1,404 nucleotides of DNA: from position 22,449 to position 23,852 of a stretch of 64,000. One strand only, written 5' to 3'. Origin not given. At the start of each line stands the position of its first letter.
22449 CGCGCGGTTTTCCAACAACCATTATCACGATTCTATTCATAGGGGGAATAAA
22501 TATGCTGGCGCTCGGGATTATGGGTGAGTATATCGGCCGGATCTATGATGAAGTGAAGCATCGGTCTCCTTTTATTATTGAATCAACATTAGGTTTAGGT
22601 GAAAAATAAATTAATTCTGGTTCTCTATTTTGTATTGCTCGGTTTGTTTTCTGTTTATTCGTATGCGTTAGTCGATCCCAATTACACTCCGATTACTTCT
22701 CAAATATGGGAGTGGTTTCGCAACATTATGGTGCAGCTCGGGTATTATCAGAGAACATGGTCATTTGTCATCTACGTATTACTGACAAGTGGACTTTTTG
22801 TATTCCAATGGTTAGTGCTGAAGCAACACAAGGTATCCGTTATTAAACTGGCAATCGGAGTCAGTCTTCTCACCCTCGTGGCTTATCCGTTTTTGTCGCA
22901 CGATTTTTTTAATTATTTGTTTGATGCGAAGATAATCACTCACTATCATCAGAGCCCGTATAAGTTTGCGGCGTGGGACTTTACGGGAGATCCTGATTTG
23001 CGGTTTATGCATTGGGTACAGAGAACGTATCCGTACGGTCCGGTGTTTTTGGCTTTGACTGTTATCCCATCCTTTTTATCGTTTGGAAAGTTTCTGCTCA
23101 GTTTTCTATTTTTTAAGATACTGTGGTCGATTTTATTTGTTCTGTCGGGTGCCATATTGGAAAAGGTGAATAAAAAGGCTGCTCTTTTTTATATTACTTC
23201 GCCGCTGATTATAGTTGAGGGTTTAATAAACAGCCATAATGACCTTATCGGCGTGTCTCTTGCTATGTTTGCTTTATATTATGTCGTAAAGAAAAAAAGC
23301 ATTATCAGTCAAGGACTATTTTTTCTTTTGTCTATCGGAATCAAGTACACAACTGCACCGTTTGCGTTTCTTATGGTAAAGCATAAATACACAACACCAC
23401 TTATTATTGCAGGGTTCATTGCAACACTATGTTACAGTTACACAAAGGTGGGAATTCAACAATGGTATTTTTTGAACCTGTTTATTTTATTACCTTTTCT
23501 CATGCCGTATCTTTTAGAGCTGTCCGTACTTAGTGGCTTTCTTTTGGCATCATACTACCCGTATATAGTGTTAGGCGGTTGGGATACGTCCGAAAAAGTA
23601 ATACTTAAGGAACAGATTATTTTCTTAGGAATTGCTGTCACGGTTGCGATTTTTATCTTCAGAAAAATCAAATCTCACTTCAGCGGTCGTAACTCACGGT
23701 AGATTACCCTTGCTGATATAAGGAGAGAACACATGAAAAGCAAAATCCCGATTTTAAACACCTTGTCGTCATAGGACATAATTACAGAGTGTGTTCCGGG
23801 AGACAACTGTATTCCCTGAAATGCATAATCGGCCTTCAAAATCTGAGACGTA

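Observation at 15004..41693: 27-kb envelope glycosylation island with an extreme density of GT-C membrane glycosyltransferases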

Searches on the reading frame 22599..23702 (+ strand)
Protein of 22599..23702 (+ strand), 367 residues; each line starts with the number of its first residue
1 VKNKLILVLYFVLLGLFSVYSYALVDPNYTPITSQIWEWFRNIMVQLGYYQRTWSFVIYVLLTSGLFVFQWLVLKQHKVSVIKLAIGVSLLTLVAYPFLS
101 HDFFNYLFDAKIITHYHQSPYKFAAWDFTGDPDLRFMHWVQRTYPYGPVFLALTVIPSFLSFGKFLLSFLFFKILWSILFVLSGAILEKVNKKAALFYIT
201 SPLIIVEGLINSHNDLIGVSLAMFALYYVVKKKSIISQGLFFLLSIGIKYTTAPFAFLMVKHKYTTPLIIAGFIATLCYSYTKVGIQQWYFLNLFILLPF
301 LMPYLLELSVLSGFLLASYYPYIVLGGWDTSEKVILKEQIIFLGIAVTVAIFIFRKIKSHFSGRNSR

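Call 3: search_protein_families(library=pfam, proteins=[window:22599-23702:+], max_evalue=0.01)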
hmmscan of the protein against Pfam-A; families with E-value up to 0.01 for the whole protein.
window:22599-23702:+ (367 aa): 0 families

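Call 12: search_protein_families(library=pfam, proteins=[window:22599-23702:+], max_evalue=10)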
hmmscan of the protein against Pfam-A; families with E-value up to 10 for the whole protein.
window:22599-23702:+ (367 aa): 2 families
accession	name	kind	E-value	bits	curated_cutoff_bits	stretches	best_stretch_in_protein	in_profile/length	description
PF03779.20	SPW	-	0.45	11.5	31.5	1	194-277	9-90/93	SPW repeat domain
PF23676.1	YnaM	-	2.9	8.1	27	0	12-25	9-22/37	Protein YnaM-like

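Call 13: search_protein_families(library=ncbifam, proteins=[window:22599-23702:+], max_evalue=1)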
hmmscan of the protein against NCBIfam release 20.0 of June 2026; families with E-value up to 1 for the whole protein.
window:22599-23702:+ (367 aa): 0 families

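Call 16: find_homologous_proteins(query=window:22599-23702:+, max_evalue=0.0001)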
Query window:22599-23702:+ (367 aa): 592 proteins with E <= 0.0001 among 8000 candidates; the best 120 are listed.
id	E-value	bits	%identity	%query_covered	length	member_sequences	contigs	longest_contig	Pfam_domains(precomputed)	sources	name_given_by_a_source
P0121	6.7e-234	794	100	100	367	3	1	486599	PF26314.1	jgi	-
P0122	2.7e-169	581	70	100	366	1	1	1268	PF26314.1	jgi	jgi:hypothetical protein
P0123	2.4e-147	509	71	88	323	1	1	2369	PF26314.1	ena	-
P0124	1.1e-144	501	64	98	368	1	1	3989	PF26314.1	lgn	-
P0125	1.2e-136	474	63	95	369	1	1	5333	PF26314.1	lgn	-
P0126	6.9e-135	468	62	96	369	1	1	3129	PF26314.1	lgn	-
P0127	3.1e-108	381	56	89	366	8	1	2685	PF26314.1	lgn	-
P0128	2.5e-104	368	55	92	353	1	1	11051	PF26314.1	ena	-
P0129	8.2e-104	366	52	96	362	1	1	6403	PF26314.1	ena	-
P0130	7.9e-103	363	54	96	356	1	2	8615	PF26314.1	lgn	-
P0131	1.1e-102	362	52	97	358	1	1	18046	PF26314.1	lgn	-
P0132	1.2e-102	362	52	88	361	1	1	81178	PF26314.1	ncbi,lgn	-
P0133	2.2e-102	361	52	97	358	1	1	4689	PF26314.1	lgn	-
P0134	4.1e-102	360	54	92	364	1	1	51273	PF26314.1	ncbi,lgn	-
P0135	7.1e-101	356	52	92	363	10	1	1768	PF26314.1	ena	-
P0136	2.9e-100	354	54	91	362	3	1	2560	PF26314.1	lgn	-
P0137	1.1e-98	349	49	97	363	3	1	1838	PF26314.1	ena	-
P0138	1.1e-98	349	52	96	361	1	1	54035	PF26314.1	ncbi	-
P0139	5.7e-98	347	53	92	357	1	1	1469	PF26314.1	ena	-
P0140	2.3e-97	345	49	98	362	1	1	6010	PF26314.1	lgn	-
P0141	4.5e-97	344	50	95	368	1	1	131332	PF26314.1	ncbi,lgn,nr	ncbi:hypothetical protein HGA88_00785 [Candidatus Roizmanbacteria bacterium]|nr:hypothetical protein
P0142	6.5e-97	343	52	97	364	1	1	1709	PF26314.1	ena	-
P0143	6.7e-97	343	51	96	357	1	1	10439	PF26314.1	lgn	-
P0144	7.5e-97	343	49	98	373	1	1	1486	PF26314.1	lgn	-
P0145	1.0e-96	343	50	96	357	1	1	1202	PF26314.1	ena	-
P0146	3.1e-96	341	49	98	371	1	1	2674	PF26314.1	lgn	-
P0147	7.4e-96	340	52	95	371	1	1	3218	PF26314.1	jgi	-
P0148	7.6e-96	340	51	97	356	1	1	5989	PF26314.1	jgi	jgi:hypothetical protein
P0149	8.4e-96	340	52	96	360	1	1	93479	PF26314.1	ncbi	-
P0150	9.5e-96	339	48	99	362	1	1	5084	PF26314.1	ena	-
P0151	2.2e-95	338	49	97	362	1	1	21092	PF26314.1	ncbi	-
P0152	2.4e-95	338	51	92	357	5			PF26314.1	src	-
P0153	2.8e-95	338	50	98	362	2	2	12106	PF26314.1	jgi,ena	jgi:hypothetical protein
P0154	3.3e-95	338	48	97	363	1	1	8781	PF26314.1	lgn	-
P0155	3.8e-95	337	50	96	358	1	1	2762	PF26314.1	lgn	-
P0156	4.2e-95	337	49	96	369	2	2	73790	PF26314.1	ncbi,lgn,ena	-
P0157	5.0e-95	337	49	96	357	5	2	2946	PF26314.1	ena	-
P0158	5.9e-95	337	50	97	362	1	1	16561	PF26314.1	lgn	-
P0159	1.0e-94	336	49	96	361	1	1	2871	PF26314.1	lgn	-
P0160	1.3e-94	336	52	92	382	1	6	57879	PF26314.1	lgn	-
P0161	2.4e-94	335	47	97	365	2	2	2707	PF26314.1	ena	-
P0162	3.0e-94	335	47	99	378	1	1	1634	PF26314.1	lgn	-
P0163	4.7e-94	334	53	88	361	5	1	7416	PF26314.1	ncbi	-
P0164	5.6e-94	334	50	95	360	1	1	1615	PF26314.1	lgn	-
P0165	8.7e-94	333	48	97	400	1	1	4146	PF26314.1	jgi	jgi:hypothetical protein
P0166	1.0e-93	333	50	93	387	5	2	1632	PF26314.1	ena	-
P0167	1.1e-93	333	48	95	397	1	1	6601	PF26314.1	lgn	-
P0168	1.2e-93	333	52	90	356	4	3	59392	PF26314.1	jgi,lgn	-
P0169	1.2e-93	333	53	89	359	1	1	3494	PF26314.1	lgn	-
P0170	1.2e-93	332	49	92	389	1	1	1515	PF26314.1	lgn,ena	-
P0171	1.5e-93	332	50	98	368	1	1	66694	PF26314.1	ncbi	-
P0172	2.0e-93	332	50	96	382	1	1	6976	PF26314.1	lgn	-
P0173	2.4e-93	332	50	88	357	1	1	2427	PF26314.1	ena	-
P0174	2.4e-93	332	52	96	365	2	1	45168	PF26314.1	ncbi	-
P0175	2.4e-93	332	53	88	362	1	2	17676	PF26314.1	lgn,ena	-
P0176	3.0e-93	331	50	92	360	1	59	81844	PF26314.1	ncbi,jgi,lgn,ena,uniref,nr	ncbi:hypothetical protein COS31_05185 [Candidatus Roizmanbacteria bacterium CG02_land_8_20_14_3_00_3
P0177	4.2e-93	331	50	97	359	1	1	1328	PF26314.1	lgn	-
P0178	5.0e-93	330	50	98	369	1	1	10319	PF26314.1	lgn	-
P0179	5.3e-93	330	50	96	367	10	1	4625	PF26314.1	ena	-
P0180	8.7e-93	330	49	95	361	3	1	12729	PF26314.1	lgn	-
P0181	1.1e-92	329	52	92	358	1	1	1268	PF26314.1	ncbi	-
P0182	1.2e-92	329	49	97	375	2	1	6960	PF26314.1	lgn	-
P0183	1.3e-92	329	48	97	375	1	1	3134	PF26314.1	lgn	-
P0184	1.7e-92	329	49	98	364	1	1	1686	PF26314.1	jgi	-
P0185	1.9e-92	329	49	92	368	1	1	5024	PF26314.1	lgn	-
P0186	1.9e-92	329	50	95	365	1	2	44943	PF26314.1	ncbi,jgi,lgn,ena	-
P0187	2.2e-92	328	48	96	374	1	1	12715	PF26314.1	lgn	-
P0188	2.3e-92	328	48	96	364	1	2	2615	PF26314.1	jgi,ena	-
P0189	2.4e-92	328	46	97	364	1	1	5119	PF09594.17,PF26314.1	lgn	-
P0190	3.2e-92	328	48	93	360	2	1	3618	PF26314.1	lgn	-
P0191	3.2e-92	328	50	90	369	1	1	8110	PF26314.1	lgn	-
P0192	3.4e-92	328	48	95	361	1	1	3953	PF26314.1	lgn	-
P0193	4.4e-92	327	48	89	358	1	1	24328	PF09594.17,PF26314.1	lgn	-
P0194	6.9e-92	327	50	89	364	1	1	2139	PF26314.1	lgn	-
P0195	6.9e-92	327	50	96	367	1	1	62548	PF26314.1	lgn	-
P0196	7.0e-92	327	47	98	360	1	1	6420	PF26314.1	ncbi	ncbi:MAG: hypothetical protein ABIO02_03200 [Patescibacteria group bacterium]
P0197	7.4e-92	327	50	97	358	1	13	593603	PF26314.1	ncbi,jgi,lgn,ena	-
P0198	7.9e-92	327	48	96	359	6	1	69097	PF26314.1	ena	-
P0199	8.0e-92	327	48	96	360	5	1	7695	PF26314.1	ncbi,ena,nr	ncbi:hypothetical protein A3A55_03395 [Candidatus Roizmanbacteria bacterium RIFCSPLOWO2_01_FULL_40_1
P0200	9.4e-92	326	51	85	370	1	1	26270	PF26314.1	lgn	-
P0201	1.0e-91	326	48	92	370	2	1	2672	PF26314.1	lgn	-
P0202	1.1e-91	326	49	96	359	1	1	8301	PF26314.1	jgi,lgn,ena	-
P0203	1.1e-91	326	45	89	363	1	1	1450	PF26314.1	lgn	-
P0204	1.3e-91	326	47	92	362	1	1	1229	PF26314.1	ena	-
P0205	1.3e-91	326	48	90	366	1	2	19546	PF26314.1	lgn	-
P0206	1.4e-91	326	47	94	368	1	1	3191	PF26314.1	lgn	-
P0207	1.5e-91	326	47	97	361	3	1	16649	PF26314.1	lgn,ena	-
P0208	1.6e-91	326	49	92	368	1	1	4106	PF26314.1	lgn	-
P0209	1.9e-91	325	45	97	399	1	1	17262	PF26314.1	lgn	-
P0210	2.3e-91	325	49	96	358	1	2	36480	PF26314.1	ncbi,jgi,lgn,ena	-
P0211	2.7e-91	325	48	97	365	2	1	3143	PF26314.1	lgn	-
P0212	2.7e-91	325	44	96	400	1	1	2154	PF26314.1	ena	-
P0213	3.1e-91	325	50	93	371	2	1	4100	PF26314.1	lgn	-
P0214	3.3e-91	325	49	92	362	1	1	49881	PF26314.1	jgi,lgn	jgi:hypothetical protein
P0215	3.6e-91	324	49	89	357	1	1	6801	PF26314.1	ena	-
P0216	3.8e-91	324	47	92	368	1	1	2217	PF26314.1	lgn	-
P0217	4.3e-91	324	46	97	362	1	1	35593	PF26314.1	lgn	-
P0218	5.2e-91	324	48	97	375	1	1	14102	PF26314.1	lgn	-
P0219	7.6e-91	323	48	98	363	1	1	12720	PF26314.1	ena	-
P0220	8.2e-91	323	49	89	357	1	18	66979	PF26314.1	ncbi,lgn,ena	-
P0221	8.8e-91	323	48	98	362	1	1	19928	PF26314.1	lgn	-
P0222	1.1e-90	323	47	99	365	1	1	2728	PF26314.1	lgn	-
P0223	1.2e-90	323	48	93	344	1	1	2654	PF26314.1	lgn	-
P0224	1.5e-90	322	51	96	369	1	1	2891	PF26314.1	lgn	-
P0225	1.6e-90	322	48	97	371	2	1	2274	PF26314.1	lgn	-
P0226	1.8e-90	322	49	96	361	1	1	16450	PF26314.1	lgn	-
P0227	1.8e-90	322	48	98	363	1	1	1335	PF26314.1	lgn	-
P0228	2.0e-90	322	49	95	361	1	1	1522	PF26314.1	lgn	-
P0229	2.0e-90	322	49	96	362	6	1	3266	PF26314.1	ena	-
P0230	2.2e-90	322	48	89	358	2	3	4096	PF26314.1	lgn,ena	-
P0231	2.9e-90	321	47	95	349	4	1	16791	PF26314.1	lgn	-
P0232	3.2e-90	321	50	90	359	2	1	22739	PF26314.1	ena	-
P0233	3.6e-90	321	50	92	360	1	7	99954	PF26314.1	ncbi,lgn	-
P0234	4.8e-90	321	51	91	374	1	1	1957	PF26314.1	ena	-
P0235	5.0e-90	321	47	96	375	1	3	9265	PF26314.1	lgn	-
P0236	5.1e-90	321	48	97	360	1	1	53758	PF26314.1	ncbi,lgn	-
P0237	5.5e-90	320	45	98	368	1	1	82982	PF26314.1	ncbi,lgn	-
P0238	6.1e-90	320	50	95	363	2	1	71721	PF26314.1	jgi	-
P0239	6.2e-90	320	45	98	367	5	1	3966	PF26314.1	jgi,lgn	-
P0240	7.3e-90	320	49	92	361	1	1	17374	PF26314.1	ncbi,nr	ncbi:hypothetical protein HY214_02210 [Candidatus Roizmanbacteria bacterium]|nr:hypothetical protein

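Call 21: find_related_loci(query=A1, collection=genome_contigs, flank=10000)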
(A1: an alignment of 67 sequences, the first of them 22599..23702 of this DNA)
Query A1 (367 aa) in genome_contigs; peptide patterns used: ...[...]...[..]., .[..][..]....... (x = any residue, [..] = any of these).
468 stretches matched a pattern; 447 encode a relative of the query (tblastn E <= 1e-3); the best 80 are kept; 80 distinct loci.
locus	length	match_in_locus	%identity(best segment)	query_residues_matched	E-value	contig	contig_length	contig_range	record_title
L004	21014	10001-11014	53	5-343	3e-107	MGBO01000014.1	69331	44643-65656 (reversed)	MAG: Candidatus Roizmanbacteria bacterium RIFOXYC1_FULL_41_16 rifoxyc1_full_scaffold_445, whole genome shotgun sequence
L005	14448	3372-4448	50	3-361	4e-102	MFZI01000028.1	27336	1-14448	MAG: Candidatus Roizmanbacteria bacterium RIFCSPHIGHO2_01_FULL_39_8 rifcsphigho2_01_scaffold_22866, whole genome shotgun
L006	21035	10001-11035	50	13-359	2e-101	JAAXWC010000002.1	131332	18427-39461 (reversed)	MAG: Candidatus Roizmanbacteria bacterium isolate W9_Combined_metabat1_114 W9_Combined_metabat1_114_NODE_75, whole genom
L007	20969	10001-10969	52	10-332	7e-101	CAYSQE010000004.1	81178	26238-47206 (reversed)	MAG TPA_asm: uncultured Gammaproteobacteria bacterium isolate SRP269290_co1_355 genome assembly, contig: NODE_277_length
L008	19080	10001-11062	51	6-359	8e-100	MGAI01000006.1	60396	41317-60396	MAG: Candidatus Roizmanbacteria bacterium RIFCSPLOWO2_01_FULL_37_16 rifcsplowo2_01_scaffold_1080, whole genome shotgun s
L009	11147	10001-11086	47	2-365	6e-99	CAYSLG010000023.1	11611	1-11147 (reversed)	MAG TPA_asm: uncultured Gammaproteobacteria bacterium isolate binchicken_co251_965 genome assembly, contig: NODE_7803_le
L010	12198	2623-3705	49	3-359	5e-98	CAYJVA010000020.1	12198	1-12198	MAG TPA_asm: uncultured Gammaproteobacteria bacterium isolate ERP125453_co1_319 genome assembly, contig: NODE_5818_lengt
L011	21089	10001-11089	47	2-365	8e-98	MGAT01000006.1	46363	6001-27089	MAG: Candidatus Roizmanbacteria bacterium RIFCSPLOWO2_01_FULL_44_13 rifcsplowo2_01_scaffold_1625, whole genome shotgun s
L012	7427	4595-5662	48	3-356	7e-97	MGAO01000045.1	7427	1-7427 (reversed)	MAG: Candidatus Roizmanbacteria bacterium RIFCSPLOWO2_01_FULL_40_14 rifcsplowo2_01_scaffold_67522, whole genome shotgun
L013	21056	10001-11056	49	6-363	1e-96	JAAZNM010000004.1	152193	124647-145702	MAG: Candidatus Roizmanbacteria bacterium isolate AS27yjCOA_175 24167_AS27, whole genome shotgun sequence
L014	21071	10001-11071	48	2-357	8e-97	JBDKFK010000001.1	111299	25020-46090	MAG: Candidatus Parcubacteria bacterium isolate farmington_2019_sw_WHONDRS-S19S_0053_A_bin.38 scaffold_0000023, whole ge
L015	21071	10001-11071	48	2-358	2e-96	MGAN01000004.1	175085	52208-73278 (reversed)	MAG: Candidatus Roizmanbacteria bacterium RIFCSPLOWO2_01_FULL_40_13 rifcsplowo2_01_scaffold_273, whole genome shotgun se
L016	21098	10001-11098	49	6-367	3e-96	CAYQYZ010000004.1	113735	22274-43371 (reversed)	MAG TPA_asm: uncultured Gammaproteobacteria bacterium isolate SRP286056_co1_376 genome assembly, contig: NODE_119_length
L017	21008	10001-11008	49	4-341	4e-96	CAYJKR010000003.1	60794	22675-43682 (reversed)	MAG TPA_asm: uncultured Gammaproteobacteria bacterium isolate ERP124720_co1_117 genome assembly, contig: NODE_673_length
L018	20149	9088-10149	49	3-357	1e-95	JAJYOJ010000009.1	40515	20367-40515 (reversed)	MAG: bacterium isolate DBS2-5.bin32 NODE_688_length_40515_cov_5.049148, whole genome shotgun sequence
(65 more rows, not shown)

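Call 29: search_solved_structures(query=A1, max_evalue=10)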
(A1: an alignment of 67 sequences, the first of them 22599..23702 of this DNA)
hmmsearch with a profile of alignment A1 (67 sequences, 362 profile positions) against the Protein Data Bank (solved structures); distinct sequences matched with E-value up to 10: 0.

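Call 30: predict_structure(alignment_id=A1)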
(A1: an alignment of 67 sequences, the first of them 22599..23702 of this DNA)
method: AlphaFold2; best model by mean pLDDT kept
length: 367 residues; sequences in the alignment: 67
mean_pLDDT: 95.0   pTM: 0.93
mean pLDDT of the five models: 95.0, 94.7, 94.5, 93.2, 93.0
residues with pLDDT >= 90: 331; 70-90: 32; 50-70: 3; < 50: 1
segments of 3 or more residues with pLDDT < 50: none
pLDDT, mean of each block of 10 residues (from residue 1): 94 98 88 91 95 98 98 95 98 94 94 97 95 86 93 98 95 98 98 98 98 98 96 95 96 95 92 96 94 96 96 98 95 97 98 94 69
secondary structure, 60 per line:
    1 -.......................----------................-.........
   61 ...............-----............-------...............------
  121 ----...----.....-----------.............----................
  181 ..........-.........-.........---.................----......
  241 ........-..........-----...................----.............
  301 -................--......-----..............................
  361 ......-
elements in order: H2-24 H35-50 H52-75 H81-92 H100-114 H132-136 H148-160 H165-190 H192-200 H202-210 H214-230 H235-248 H250-259 H265-283 H288-300 H302-317 H320-325 H331-366

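Call 67: search_protein_representatives(alignment_id=A1)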
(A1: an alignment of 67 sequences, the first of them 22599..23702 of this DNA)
Query: 67 sequences, 362 profile positions. Proteins with E-value up to 0.001 (for the whole library): 5039; up to 1e-10: 1818; up to 1e-30: 328. The best 150 are listed.
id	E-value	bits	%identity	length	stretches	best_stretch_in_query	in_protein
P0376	1.3e-141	488.4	-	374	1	3-355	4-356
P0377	1.7e-141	488.0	-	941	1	3-356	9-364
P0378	6.3e-138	476.3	-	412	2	3-186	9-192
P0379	5.5e-137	473.2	-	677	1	2-356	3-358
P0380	1.6e-135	468.4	-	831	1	1-353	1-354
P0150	1.9e-133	461.6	-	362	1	2-357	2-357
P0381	2.4e-133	461.2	-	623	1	2-355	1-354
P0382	8.7e-130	449.5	-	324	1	40-358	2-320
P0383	9.1e-130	449.4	-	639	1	2-356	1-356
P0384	1.7e-124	432.1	-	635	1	2-357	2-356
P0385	5.2e-121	420.6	-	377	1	3-356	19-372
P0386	1.1e-120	419.6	-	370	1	2-356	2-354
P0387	1.5e-117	409.3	-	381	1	2-354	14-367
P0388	8.7e-117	406.7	-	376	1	4-353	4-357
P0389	8.6e-116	403.5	-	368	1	3-354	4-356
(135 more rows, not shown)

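Call 68: search_protein_families(library=pfam, alignment_id=A1, max_evalue=0.1)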
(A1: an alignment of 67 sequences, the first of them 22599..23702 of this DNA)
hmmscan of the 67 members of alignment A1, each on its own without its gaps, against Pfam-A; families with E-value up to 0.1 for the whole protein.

A. member 1, window:22599-23702:+ (367 aa): 0 families

B. families by the number of members that match (of 67 scanned): 5 families
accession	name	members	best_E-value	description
PF09594.16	GT87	10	4.6e-09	Glycosyltransferase family 87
PF08906.16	T6SS_Tdi1_C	3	0.029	T6SS immunity protein Tdi1, C-terminal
PF03779.20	SPW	1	0.0024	SPW repeat domain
PF24095.1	DUF7378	1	0.045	Domain of unknown function (DUF7378)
PF19015.5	DUF5744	1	0.067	Family of unknown function (DUF5744)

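Call 76: fold_search(model_id=the predicted structure, library=pdb)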
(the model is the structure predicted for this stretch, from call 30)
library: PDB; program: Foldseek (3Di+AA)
matches with E <= 10: 99; with E <= 0.001: 0
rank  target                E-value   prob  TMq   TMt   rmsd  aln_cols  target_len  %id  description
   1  9dm7_A                2.0e-01  0.80  0.29  0.29  15.5       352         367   14  mannosyltransferase PimE in complex with Fab_E6 (released 2025-06-25)
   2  9dm5                  2.9e-01  0.91  0.34  0.33  14.2       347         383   14  Product-Bound mannosyltransferase PimE (released 2025-06-25)
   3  8vp8_A                5.3e-01  0.08  0.12  0.09  23.6       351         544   11  Cryo-EM structure of the ABC transporter PCAT1 bound with ATP and Substrate (released 2024-10-30)
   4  8vow_A                7.4e-01  0.06  0.10  0.08  24.2       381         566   12  Cryo-EM structure of the ABC transporter PCAT1 cysteine-free core bound with MgATP and Vi (released 2024-10-30)
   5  7bvc_A                9.1e-01  0.41  0.29  0.11  20.0       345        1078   10  Cryo-EM structure of Mycobacterium smegmatis arabinosyltransferase EmbA-EmbB-AcpM2 in complex with ethambutol (released 2020-04-29)
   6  7bvf_B                1.1e+00  0.51  0.33  0.13  19.2       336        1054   11  Cryo-EM structure of Mycobacterium tuberculosis arabinosyltransferase EmbA-EmbB-AcpM2 in complex with ethambutol (released 2020-04-29)
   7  8t1w                  1.2e+00  0.08  0.14  0.15  23.4       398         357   14  Crystal structure of orphan G protein-coupled receptor 6 with bound CVN424 (released 2024-12-04)
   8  8voz_A                1.4e+00  0.06  0.12  0.08  23.1       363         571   13  Cryo-EM structure of the ABC transporter PCAT1 cysteine-free core bound with MgADP and substrate (released 2024-10-30)
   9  7bx8_A                1.6e+00  0.30  0.31  0.13  18.8       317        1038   11  Mycobacterium smegmatis arabinosyltransferase complex EmbB2-AcpM2 in symmetric "resting state" (released 2020-05-27)
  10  6s7t_A                1.6e+00  0.28  0.27  0.16  19.2       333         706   14  Cryo-EM structure of human oligosaccharyltransferase complex OST-B (released 2019-12-18)
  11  8rez_A                1.8e+00  0.04  0.11  0.08  25.6       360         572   15  BmrA E504-apo (released 2025-01-01)
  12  9a52_A                1.9e+00  0.05  0.13  0.12  23.3       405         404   10  Integrative model of YCSG-FABL by crosslinking MS and deep learning (released 2024-09-18)
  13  7qji_A                1.9e+00  0.03  0.12  0.11  24.4       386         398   13  X-Ray Structure of apo-EleNRMT in complex with two Nanobodies at 4.1A (released 2022-02-02)
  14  7qia_A                1.9e+00  0.03  0.12  0.11  24.4       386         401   13  Structure of apo-EleNRMT in complex with two nanobodies at 3.5A (released 2021-12-29)
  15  9baa_A                2.0e+00  0.06  0.13  0.12  24.9       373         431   12  Cryo-EM structure of the ABC transporter PCAT1 bound with Mg_class_1 (released 2024-10-30)
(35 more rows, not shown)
